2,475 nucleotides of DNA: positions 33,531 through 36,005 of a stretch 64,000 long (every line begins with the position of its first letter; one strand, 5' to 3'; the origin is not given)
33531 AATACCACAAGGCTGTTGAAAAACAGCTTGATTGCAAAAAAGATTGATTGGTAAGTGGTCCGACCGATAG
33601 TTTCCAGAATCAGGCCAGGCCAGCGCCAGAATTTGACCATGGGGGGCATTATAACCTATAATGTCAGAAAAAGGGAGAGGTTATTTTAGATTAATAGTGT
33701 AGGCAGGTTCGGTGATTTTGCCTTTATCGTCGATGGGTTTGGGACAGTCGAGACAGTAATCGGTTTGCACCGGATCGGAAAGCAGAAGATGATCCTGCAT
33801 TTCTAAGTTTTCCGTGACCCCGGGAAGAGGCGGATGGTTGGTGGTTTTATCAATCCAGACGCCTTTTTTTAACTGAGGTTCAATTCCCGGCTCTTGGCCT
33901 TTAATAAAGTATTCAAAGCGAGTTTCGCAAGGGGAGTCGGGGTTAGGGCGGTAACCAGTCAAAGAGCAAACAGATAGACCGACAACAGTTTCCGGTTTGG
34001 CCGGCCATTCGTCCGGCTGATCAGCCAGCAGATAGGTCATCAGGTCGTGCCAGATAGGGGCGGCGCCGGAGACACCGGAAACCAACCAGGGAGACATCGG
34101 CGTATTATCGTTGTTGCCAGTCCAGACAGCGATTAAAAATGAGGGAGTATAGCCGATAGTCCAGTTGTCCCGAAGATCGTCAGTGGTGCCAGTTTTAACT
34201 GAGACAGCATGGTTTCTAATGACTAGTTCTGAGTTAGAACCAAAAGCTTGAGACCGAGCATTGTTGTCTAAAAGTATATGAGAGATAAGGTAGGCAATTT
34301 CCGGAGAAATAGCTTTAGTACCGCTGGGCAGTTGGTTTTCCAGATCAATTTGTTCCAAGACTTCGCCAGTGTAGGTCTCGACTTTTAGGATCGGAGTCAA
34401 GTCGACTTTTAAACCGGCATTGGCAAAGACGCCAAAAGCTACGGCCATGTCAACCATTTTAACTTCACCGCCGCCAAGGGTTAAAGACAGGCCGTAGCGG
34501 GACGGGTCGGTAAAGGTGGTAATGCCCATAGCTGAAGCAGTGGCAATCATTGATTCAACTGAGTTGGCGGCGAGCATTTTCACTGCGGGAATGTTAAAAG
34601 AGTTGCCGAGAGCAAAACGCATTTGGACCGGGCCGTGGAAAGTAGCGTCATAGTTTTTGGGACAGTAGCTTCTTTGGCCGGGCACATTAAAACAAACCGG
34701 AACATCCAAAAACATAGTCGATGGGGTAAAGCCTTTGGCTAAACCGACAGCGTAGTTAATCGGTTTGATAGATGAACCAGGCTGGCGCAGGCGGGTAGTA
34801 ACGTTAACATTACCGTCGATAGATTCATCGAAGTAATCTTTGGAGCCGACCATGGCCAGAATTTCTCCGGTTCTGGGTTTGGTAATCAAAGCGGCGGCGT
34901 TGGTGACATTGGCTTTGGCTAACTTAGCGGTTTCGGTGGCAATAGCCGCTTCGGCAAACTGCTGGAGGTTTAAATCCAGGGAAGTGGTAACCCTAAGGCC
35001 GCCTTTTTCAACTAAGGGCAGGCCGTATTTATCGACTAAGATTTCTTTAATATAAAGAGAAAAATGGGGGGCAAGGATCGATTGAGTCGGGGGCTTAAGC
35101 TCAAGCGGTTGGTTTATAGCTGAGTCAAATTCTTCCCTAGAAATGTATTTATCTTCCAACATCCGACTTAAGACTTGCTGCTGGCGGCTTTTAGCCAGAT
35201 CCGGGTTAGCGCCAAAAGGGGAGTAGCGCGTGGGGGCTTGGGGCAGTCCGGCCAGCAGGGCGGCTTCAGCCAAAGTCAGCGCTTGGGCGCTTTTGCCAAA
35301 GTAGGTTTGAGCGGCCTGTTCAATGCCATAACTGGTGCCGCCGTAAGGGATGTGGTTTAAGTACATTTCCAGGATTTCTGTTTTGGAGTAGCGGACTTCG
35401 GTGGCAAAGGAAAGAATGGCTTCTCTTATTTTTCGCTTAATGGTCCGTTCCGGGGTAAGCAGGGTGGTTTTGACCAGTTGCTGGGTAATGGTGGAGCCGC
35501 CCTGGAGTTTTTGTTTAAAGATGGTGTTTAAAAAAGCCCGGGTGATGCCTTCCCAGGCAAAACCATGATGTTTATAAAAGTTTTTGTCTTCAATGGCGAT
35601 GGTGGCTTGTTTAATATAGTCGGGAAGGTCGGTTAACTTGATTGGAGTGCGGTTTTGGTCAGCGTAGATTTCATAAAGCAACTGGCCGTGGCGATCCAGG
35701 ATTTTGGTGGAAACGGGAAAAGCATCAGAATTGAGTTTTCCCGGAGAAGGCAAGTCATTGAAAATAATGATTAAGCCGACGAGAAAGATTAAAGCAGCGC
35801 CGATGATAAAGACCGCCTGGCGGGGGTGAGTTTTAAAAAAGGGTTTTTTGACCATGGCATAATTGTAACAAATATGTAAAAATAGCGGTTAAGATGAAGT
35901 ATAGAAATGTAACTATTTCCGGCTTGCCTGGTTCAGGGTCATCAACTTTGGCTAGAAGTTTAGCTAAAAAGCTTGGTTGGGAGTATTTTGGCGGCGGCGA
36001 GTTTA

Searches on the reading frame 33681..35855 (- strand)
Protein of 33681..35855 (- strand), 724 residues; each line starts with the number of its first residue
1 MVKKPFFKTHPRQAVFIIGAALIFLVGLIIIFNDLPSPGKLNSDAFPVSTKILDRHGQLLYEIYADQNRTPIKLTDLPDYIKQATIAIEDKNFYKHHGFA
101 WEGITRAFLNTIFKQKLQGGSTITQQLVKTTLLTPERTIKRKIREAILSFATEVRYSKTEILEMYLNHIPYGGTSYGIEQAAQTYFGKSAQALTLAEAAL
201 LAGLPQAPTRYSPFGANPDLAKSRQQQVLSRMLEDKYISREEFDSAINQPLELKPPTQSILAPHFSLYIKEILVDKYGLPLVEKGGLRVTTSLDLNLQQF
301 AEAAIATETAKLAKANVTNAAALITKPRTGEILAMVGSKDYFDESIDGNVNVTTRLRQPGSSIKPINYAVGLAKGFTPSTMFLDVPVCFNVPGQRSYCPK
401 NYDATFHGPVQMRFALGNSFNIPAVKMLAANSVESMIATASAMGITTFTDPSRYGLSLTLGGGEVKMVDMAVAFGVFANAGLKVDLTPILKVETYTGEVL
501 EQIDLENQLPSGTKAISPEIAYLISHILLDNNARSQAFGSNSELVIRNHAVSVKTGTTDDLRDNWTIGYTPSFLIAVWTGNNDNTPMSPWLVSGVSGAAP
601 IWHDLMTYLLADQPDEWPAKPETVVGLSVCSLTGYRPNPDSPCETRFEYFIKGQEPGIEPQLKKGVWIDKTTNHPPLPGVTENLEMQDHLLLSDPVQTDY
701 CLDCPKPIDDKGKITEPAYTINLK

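Call 16: search_protein_families(library=pfam, proteins=[window:33681-35855:-], max_evalue=0.001)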
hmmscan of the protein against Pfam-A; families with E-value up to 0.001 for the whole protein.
window:33681-35855:- (724 aa): 2 families
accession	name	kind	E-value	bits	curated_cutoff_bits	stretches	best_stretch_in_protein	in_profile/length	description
PF00912.28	Transgly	-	1.4e-63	214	27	1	57-232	2-177/178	Transglycosylase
PF00905.27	Transpeptidase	-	1.7e-13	50.9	22.1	1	321-577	2-276/299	Penicillin binding protein transpeptidase domain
